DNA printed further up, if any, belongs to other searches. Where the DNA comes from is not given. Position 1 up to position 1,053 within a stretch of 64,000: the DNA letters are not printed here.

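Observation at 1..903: Rosetta-stone fusion: PNPOx-like split-barrel domain fused to a MenA-like DHNA prenyltransferase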

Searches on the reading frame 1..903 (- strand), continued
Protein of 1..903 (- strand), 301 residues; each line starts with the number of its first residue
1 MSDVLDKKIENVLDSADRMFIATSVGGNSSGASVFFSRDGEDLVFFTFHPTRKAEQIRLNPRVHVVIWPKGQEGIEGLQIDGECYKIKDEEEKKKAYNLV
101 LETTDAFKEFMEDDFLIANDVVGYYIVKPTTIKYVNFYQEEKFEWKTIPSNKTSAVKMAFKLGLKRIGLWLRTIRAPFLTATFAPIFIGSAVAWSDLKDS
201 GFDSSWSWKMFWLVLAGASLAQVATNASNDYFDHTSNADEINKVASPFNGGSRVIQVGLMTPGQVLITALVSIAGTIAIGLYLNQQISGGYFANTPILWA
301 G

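Call 14: find_encoding_contigs(protein=P0039, flank=8000, max_places=2)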
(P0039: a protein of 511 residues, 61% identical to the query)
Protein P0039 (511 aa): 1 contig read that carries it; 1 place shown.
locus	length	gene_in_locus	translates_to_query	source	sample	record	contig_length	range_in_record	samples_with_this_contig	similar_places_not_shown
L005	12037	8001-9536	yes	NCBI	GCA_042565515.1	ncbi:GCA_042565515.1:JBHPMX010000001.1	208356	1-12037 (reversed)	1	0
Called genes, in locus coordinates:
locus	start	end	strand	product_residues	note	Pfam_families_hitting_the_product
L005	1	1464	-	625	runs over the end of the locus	PF13174:TPR_6 (faint), PF13428:TPR_14 (faint), PF13525:YfiO (faint)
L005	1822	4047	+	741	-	PF13620:CarboxypepD_reg (weak), PF13715:CarbopepD_reg_2, PF07715:Plug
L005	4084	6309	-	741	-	PF23023:Anti-Pycsar_Apyc1, PF00753:Lactamase_B (weak), PF12706:Lactamase_B_2, PF00027:cNMP_binding (weak)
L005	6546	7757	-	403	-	PF08668:HDOD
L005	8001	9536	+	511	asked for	PF01243:PNPOx_N, PF01040:UbiA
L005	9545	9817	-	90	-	PF00708:Acylphosphatase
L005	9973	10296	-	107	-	PF02627:CMD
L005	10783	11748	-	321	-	PF04055:Radical_SAM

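Call 20: search_protein_families(library=ncbifam, proteins=[P0001, P0034, P0046, P0117], max_evalue=0.001)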
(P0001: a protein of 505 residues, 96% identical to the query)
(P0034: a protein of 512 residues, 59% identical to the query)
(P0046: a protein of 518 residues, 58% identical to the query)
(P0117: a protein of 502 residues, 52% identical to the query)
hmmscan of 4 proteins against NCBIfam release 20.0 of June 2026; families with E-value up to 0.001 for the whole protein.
P0001 (505 aa): 10 families
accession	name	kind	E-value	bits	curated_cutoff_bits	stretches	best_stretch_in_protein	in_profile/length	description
NF004751.0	PRK06080.1-3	equivalog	2e-31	109.7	264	1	168-453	11-262/296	1,4-dihydroxy-2-naphthoate polyprenyltransferase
NF004749.0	PRK06080.1-1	equivalog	4.7e-24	85.1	277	1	165-454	17-268/311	1,4-dihydroxy-2-naphthoate polyprenyltransferase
TIGR02235.1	menA_cyano-plnt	equivalog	4.1e-21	75.5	225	1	169-452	1-245/285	2-carboxy-1,4-naphthoquinone phytyltransferase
TIGR00751.1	menA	equivalog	4.7e-21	75.5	102.15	1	179-453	5-249/284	1,4-dihydroxy-2-naphthoate octaprenyltransferase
NF004750.0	PRK06080.1-2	equivalog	1.6e-19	70.3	346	1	167-434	6-245/301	1,4-dihydroxy-2-naphthoate polyprenyltransferase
NF004617.0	PRK05951.1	equivalog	4.9e-18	65.3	239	1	199-442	40-262/306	prenyltransferase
NF004754.0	PRK06080.1-6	equivalog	2.9e-15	56.4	522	1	165-456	7-268/308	1,4-dihydroxy-2-naphthoate polyprenyltransferase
NF009926.0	PRK13387.1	equivalog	3.7e-14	52.5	316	1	170-457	6-279/317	1,4-dihydroxy-2-naphthoate polyprenyltransferase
NF004753.0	PRK06080.1-5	equivalog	4.9e-13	48.9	555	1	172-456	16-268/312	1,4-dihydroxy-2-naphthoate polyprenyltransferase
NF004752.0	PRK06080.1-4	subfamily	1.6e-06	28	289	1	180-440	16-250/300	1,4-dihydroxy-2-naphthoate polyprenyltransferase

P0034 (512 aa): 13 families
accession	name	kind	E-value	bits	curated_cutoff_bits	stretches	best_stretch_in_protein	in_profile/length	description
NF004751.0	PRK06080.1-3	equivalog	1.9e-32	113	264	1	172-436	12-247/296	1,4-dihydroxy-2-naphthoate polyprenyltransferase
NF004749.0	PRK06080.1-1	equivalog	4.1e-26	91.8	277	1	168-463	17-272/311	1,4-dihydroxy-2-naphthoate polyprenyltransferase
TIGR02235.1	menA_cyano-plnt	equivalog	1.7e-24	86.7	225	1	172-421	1-220/285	2-carboxy-1,4-naphthoquinone phytyltransferase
TIGR00751.1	menA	equivalog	2.8e-22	79.5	102.15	1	204-436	16-242/284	1,4-dihydroxy-2-naphthoate octaprenyltransferase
NF004750.0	PRK06080.1-2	equivalog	1e-20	74.3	346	1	171-411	7-229/301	1,4-dihydroxy-2-naphthoate polyprenyltransferase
NF009926.0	PRK13387.1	equivalog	1.4e-15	57.2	316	1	176-463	9-277/317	1,4-dihydroxy-2-naphthoate polyprenyltransferase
NF004753.0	PRK06080.1-5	equivalog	4.6e-14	52.3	555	1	176-461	17-268/312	1,4-dihydroxy-2-naphthoate polyprenyltransferase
NF004617.0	PRK05951.1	equivalog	5.9e-14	51.9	239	1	205-426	43-244/306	prenyltransferase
NF004754.0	PRK06080.1-6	equivalog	1.9e-12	47.2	522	1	173-427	12-248/308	1,4-dihydroxy-2-naphthoate polyprenyltransferase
NF004752.0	PRK06080.1-4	subfamily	2.9e-11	43.6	289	1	183-461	16-262/300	1,4-dihydroxy-2-naphthoate polyprenyltransferase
TIGR00558.3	pdxH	equivalog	3.3e-05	23.6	180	1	5-94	7-96/190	pyridoxamine 5'-phosphate oxidase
NF009523.0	PRK12884.1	equivalog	5.5e-05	22.5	269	1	216-344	41-148/279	prenyltransferase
TIGR03618.1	Rv1155_F420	subfamily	5.8e-05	23.3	79.05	1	13-92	2-82/127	TIGR03618 family F420-dependent PPOX class oxidoreductase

P0046 (518 aa): 10 families
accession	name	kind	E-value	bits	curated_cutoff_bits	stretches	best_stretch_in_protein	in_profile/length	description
NF004751.0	PRK06080.1-3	equivalog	1.4e-31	110.1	264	1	181-414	9-218/296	1,4-dihydroxy-2-naphthoate polyprenyltransferase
NF004750.0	PRK06080.1-2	equivalog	6.3e-22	78.3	346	1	182-420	6-227/301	1,4-dihydroxy-2-naphthoate polyprenyltransferase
NF004749.0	PRK06080.1-1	equivalog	7.9e-22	77.8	277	1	181-413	18-227/311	1,4-dihydroxy-2-naphthoate polyprenyltransferase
TIGR00751.1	menA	equivalog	2.2e-21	76.5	102.15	1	199-419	5-213/284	1,4-dihydroxy-2-naphthoate octaprenyltransferase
TIGR02235.1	menA_cyano-plnt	equivalog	2.4e-20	73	225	1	184-427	1-218/285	2-carboxy-1,4-naphthoquinone phytyltransferase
NF009926.0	PRK13387.1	equivalog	2.5e-15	56.4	316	1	187-358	8-162/317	1,4-dihydroxy-2-naphthoate polyprenyltransferase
NF004617.0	PRK05951.1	equivalog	2.7e-13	49.7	239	1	220-427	46-237/306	prenyltransferase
NF004753.0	PRK06080.1-5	equivalog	1.4e-12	47.4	555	1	187-408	16-219/312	1,4-dihydroxy-2-naphthoate polyprenyltransferase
NF004752.0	PRK06080.1-4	subfamily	3.4e-11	43.3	289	1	195-448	16-246/300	1,4-dihydroxy-2-naphthoate polyprenyltransferase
NF004754.0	PRK06080.1-6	equivalog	2.9e-10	40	522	1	179-419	6-229/308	1,4-dihydroxy-2-naphthoate polyprenyltransferase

P0117 (502 aa): 12 families
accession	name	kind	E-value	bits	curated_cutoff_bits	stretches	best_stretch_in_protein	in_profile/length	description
NF004751.0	PRK06080.1-3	equivalog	4e-29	102.1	264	1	170-447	13-256/296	1,4-dihydroxy-2-naphthoate polyprenyltransferase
NF004749.0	PRK06080.1-1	equivalog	7.6e-28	97.5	277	1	165-452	17-273/311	1,4-dihydroxy-2-naphthoate polyprenyltransferase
TIGR00751.1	menA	equivalog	7.9e-23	81.3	102.15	1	182-394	8-207/284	1,4-dihydroxy-2-naphthoate octaprenyltransferase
TIGR02235.1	menA_cyano-plnt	equivalog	1.3e-22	80.5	225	1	169-420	1-225/285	2-carboxy-1,4-naphthoquinone phytyltransferase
NF004750.0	PRK06080.1-2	equivalog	7.6e-22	78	346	1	169-393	8-219/301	1,4-dihydroxy-2-naphthoate polyprenyltransferase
NF004617.0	PRK05951.1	equivalog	4.9e-17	62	239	1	179-396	26-226/306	prenyltransferase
NF009926.0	PRK13387.1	equivalog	6.5e-17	61.6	316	1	169-452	5-278/317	1,4-dihydroxy-2-naphthoate polyprenyltransferase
NF004754.0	PRK06080.1-6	equivalog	1.7e-16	60.5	522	1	169-393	11-222/308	1,4-dihydroxy-2-naphthoate polyprenyltransferase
NF004752.0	PRK06080.1-4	subfamily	1.2e-12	48.1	289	1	179-429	15-247/300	1,4-dihydroxy-2-naphthoate polyprenyltransferase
NF004753.0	PRK06080.1-5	equivalog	1.2e-12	47.6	555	1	170-397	14-227/312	1,4-dihydroxy-2-naphthoate polyprenyltransferase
TIGR03618.1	Rv1155_F420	subfamily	0.00018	21.7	79.05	1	11-96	3-89/127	TIGR03618 family F420-dependent PPOX class oxidoreductase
NF005742.0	PRK07566.1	equivalog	0.00057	19.1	313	1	205-386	68-225/315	chlorophyll synthase ChlG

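Call 30: search_protein_families(library=ncbifam, proteins=[L001:11519-12145:+, L001:12744-13262:-, L001:12149-12775:-], max_evalue=0.00001)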
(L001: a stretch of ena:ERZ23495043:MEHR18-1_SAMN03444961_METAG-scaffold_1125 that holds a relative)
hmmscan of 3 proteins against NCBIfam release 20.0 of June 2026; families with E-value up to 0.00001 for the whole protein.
L001:11519-12145:+ (208 aa): 23 families
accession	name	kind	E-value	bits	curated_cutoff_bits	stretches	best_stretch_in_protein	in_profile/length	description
TIGR01934.1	MenG_MenH_UbiE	subfamily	1.9e-36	125.5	158.35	1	7-178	5-192/223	ubiquinone/menaquinone biosynthesis methyltransferase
NF001244.0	PRK00216.1-5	equivalog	5.6e-33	114.2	216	1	7-178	14-204/236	bifunctional demethylmenaquinone methyltransferase/2-methoxy-6-polyprenyl-1,4-benzoquinol methylase UbiE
NF052510.1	methyltran_MpqE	exception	2.2e-27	96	335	1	7-178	12-203/234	methyl-plastoquinone biosynthesis methyltransferase MpqE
NF001242.0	PRK00216.1-3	equivalog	4.8e-26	91.7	351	1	7-178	34-226/258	bifunctional demethylmenaquinone methyltransferase/2-methoxy-6-polyprenyl-1,4-benzoquinol methylase UbiE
NF001240.0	PRK00216.1-1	equivalog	5.4e-23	81.3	378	1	7-178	29-219/251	bifunctional demethylmenaquinone methyltransferase/2-methoxy-6-polyprenyl-1,4-benzoquinol methylase UbiE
NF001241.0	PRK00216.1-2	equivalog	1.3e-22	80.5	327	1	6-176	16-196/231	demethylmenaquinone methyltransferase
NF001243.0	PRK00216.1-4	equivalog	4e-20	72.2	235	1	7-187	13-209/237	demethylmenaquinone methyltransferase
TIGR02752.1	MenG_heptapren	equivalog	7.5e-20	71.4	419.85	1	7-176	11-198/231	demethylmenaquinone methyltransferase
NF045667.1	MTase_DVU1556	equivalog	1.9e-19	70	155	1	39-138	23-129/213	DVU_1556 family methyltransferase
NF004452.0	PRK05785.1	equivalog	4.8e-18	65.5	207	1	7-174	15-190/228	hypothetical protein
NF043040.1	corrin_prot_MT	hypoth_equivalog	3.6e-15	56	180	1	14-162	15-181/216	corrinoid protein-associated methyltransferase CpaM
NF041537.1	ArsM_AhpD_UU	exception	3.3e-10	39.3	510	1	82-132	134-184/345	arsenite methyltransferase/AhpD domain selenoprotein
NF047649.1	MTase_UXPK_star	exception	6.5e-10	38.5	460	1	80-132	133-185/283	methyltransferase/UXPK-star double selenoprotein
TIGR02072.1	BioC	equivalog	7.7e-10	39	184.95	1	38-128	34-132/244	malonyl-ACP O-methyltransferase BioC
NF045823.1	PthPhpthDimycoMt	equivalog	6.8e-09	35.3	300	1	37-133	65-171/256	phthiotriol/phenolphthiotriol dimycocerosates methyltransferase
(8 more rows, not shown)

L001:12744-13262:- (172 aa): 2 families
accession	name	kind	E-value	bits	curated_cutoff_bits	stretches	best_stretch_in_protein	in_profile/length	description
NF002849.0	PRK03113.1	subfamily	4.7e-23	81.8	124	1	47-160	14-132/139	disulfide oxidoreductase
NF001863.0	PRK00611.1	equivalog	5.7e-13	49.4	145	1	42-159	8-127/136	putative disulfide oxidoreductase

L001:12149-12775:- (208 aa): 1 family
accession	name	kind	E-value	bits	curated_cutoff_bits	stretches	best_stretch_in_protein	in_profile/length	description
NF002854.0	PRK03147.1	subfamily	1.2e-10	41.5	170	1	60-205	31-172/176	thiol-disulfide oxidoreductase ResA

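Call 34: search_protein_representatives(protein=P0001)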
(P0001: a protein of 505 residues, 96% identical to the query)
Query: 505 residues. Proteins with E-value up to 0.001 (for the whole library): 4651; up to 1e-10: 1446; up to 1e-30: 126. The best 150 are listed.
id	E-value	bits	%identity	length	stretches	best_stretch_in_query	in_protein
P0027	5.2e-190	648.7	56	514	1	3-503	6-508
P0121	1.3e-131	456.0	46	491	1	6-503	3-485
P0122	9.5e-111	387.2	56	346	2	5-186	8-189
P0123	3.4e-110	385.4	41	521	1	8-504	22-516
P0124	3.9e-96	339.0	50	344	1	167-505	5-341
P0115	1.7e-95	336.9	81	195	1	99-280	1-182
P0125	1.9e-83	297.2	36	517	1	5-505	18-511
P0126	3.4e-76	273.2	48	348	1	167-505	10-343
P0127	3.4e-73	263.3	44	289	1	3-292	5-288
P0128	2.5e-70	253.9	53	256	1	255-504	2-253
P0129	6.4e-70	252.5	41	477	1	9-501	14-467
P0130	2.7e-62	227.4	58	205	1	311-503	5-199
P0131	1.3e-60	221.8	46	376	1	206-472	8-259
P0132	1.0e-59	218.8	35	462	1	4-505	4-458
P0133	2.4e-59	217.6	41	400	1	73-504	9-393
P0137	8.3e-54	199.4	41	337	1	167-504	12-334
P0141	1.3e-50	188.8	46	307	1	166-504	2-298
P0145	1.1e-46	175.8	32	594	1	15-504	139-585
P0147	4.0e-46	174.0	39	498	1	168-504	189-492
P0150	1.0e-43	166.0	42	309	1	168-505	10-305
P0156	3.7e-40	154.3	39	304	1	164-503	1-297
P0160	8.7e-39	149.8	35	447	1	143-463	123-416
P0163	2.3e-38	148.4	40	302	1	167-504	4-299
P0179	9.9e-36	139.7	41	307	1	171-505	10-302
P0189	4.6e-35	137.5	41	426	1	166-502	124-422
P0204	7.1e-34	133.6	35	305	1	167-504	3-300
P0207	8.8e-34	133.3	44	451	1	165-400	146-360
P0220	9.1e-33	129.9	38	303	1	171-505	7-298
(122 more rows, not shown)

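Call 35: search_protein_families(library=pfam, proteins=[P0121, P0123, P0125, P0132, P0124, P0145, P0147, P0189, P0207, P0160], max_evalue=0.001)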
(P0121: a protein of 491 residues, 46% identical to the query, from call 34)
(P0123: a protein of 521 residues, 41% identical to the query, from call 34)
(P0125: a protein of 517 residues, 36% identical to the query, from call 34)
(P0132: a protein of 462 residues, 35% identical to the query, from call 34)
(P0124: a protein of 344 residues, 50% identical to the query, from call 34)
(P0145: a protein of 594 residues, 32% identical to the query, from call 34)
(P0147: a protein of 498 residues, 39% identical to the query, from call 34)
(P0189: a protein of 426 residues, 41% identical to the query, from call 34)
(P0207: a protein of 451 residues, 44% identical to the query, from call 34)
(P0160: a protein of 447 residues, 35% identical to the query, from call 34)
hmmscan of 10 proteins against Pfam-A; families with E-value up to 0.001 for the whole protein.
P0121 (491 aa): 2 families
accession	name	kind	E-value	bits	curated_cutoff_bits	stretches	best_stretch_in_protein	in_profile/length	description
PF01040.23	UbiA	-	1.2e-23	84.1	34.2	1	181-435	3-225/250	UbiA prenyltransferase family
PF01243.27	PNPOx_N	-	2.6e-07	31.5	28.1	1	2-93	1-85/120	Pyridoxamine 5'-phosphate oxidase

P0123 (521 aa): 2 families
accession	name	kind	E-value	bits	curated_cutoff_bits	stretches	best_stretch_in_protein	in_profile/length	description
PF01040.23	UbiA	-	1.5e-18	67.5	34.2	1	209-471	9-230/250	UbiA prenyltransferase family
PF12900.13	Pyridox_ox_2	-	6.2e-05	23.4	27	1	19-114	1-103/140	Pyridoxamine 5'-phosphate oxidase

P0125 (517 aa): 2 families
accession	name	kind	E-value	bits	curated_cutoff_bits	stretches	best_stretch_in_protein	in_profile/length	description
PF01040.23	UbiA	-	6e-21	75.3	34.2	1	198-469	5-239/250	UbiA prenyltransferase family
PF12900.13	Pyridox_ox_2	-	0.00072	20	27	0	21-135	4-134/140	Pyridoxamine 5'-phosphate oxidase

P0132 (462 aa): 2 families
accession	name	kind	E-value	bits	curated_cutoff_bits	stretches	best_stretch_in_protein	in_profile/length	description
PF01040.23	UbiA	-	3.2e-32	112.2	34.2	1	178-423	3-232/250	UbiA prenyltransferase family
PF01243.27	PNPOx_N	-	0.00012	22.9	28.1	1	29-119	26-111/120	Pyridoxamine 5'-phosphate oxidase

P0124 (344 aa): 1 family
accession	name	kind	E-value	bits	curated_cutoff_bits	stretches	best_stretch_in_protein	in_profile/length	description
PF01040.23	UbiA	-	2.1e-20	73.5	34.2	1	21-299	2-236/250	UbiA prenyltransferase family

P0145 (594 aa): 2 families
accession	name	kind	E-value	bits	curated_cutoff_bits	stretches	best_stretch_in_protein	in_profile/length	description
PF01040.23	UbiA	-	6.5e-31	107.9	34.2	1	301-548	1-227/250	UbiA prenyltransferase family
PF01243.27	PNPOx_N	-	1.4e-08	35.5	28.1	1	135-251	7-113/120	Pyridoxamine 5'-phosphate oxidase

P0147 (498 aa): 1 family
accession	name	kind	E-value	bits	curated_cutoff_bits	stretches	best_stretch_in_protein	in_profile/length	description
PF01040.23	UbiA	-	1.1e-34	120.3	34.2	1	204-460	2-232/250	UbiA prenyltransferase family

P0189 (426 aa): 4 families
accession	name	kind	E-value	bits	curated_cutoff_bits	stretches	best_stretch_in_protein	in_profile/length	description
PF01040.23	UbiA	-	4.1e-31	108.6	34.2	1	141-394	2-237/250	UbiA prenyltransferase family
PF13426.13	PAS_9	-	8.8e-11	42.4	27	1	7-101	3-95/103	PAS domain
PF08447.18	PAS_3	-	2.1e-05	25.1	25.6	1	20-103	4-88/89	PAS fold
PF00989.32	PAS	-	4.4e-05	23.9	22.6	1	8-103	14-109/113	PAS fold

P0207 (451 aa): 1 family
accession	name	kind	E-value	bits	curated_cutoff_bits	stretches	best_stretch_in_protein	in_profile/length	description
PF01040.23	UbiA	-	7e-30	104.6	34.2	1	164-415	2-237/250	UbiA prenyltransferase family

P0160 (447 aa): 1 family
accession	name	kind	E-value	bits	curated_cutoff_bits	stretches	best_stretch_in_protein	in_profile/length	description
PF01040.23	UbiA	-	3.1e-26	92.6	34.2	1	163-414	3-236/250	UbiA prenyltransferase family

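Call 36: predict_structure(alignment_id=A1)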
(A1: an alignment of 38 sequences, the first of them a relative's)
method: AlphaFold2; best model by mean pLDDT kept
length: 505 residues; sequences in the alignment: 38
mean_pLDDT: 91.0   pTM: 0.86
mean pLDDT of the five models: 91.0, 89.9, 89.7, 89.0, 88.7
residues with pLDDT >= 90: 367; 70-90: 119; 50-70: 13; < 50: 6
segments of 3 or more residues with pLDDT < 50: 246-250
pLDDT, mean of each block of 10 residues (from residue 1): 86 94 91 94 94 92 94 84 96 97 93 89 96 93 93 91 91 87 97 95 95 97 90 77 50 78 92 96 94 92 88 84 92 95 91 88 97 93 83 91 88 98 98 95 98 97 94 83 92 98 96
secondary structure, 60 per line:
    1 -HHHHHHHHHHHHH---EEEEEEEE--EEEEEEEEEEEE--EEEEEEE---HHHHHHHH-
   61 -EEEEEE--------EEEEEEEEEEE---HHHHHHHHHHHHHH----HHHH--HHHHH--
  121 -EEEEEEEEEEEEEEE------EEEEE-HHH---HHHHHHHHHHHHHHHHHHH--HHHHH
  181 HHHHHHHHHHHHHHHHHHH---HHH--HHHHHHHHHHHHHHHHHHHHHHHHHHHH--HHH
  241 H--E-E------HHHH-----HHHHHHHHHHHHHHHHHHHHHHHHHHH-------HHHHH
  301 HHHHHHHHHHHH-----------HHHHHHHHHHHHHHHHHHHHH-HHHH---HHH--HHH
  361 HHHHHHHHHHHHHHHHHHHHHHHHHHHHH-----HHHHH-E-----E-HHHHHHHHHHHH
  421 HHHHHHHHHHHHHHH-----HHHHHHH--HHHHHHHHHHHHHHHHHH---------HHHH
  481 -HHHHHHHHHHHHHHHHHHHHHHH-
elements in order: H2-14 E18-25 E28-39 E42-48 H52-59 E62-67 E76-86 H90-103 H108-111 H114-118 E122-136 E143-147 H155-173 H176-199 H208-235 H238-241 H253-256 H262-288 H296-312 H324-344 H346-349 H358-389 H395-399 H409-435 H441-447 H450-467 H477-480 H482-504
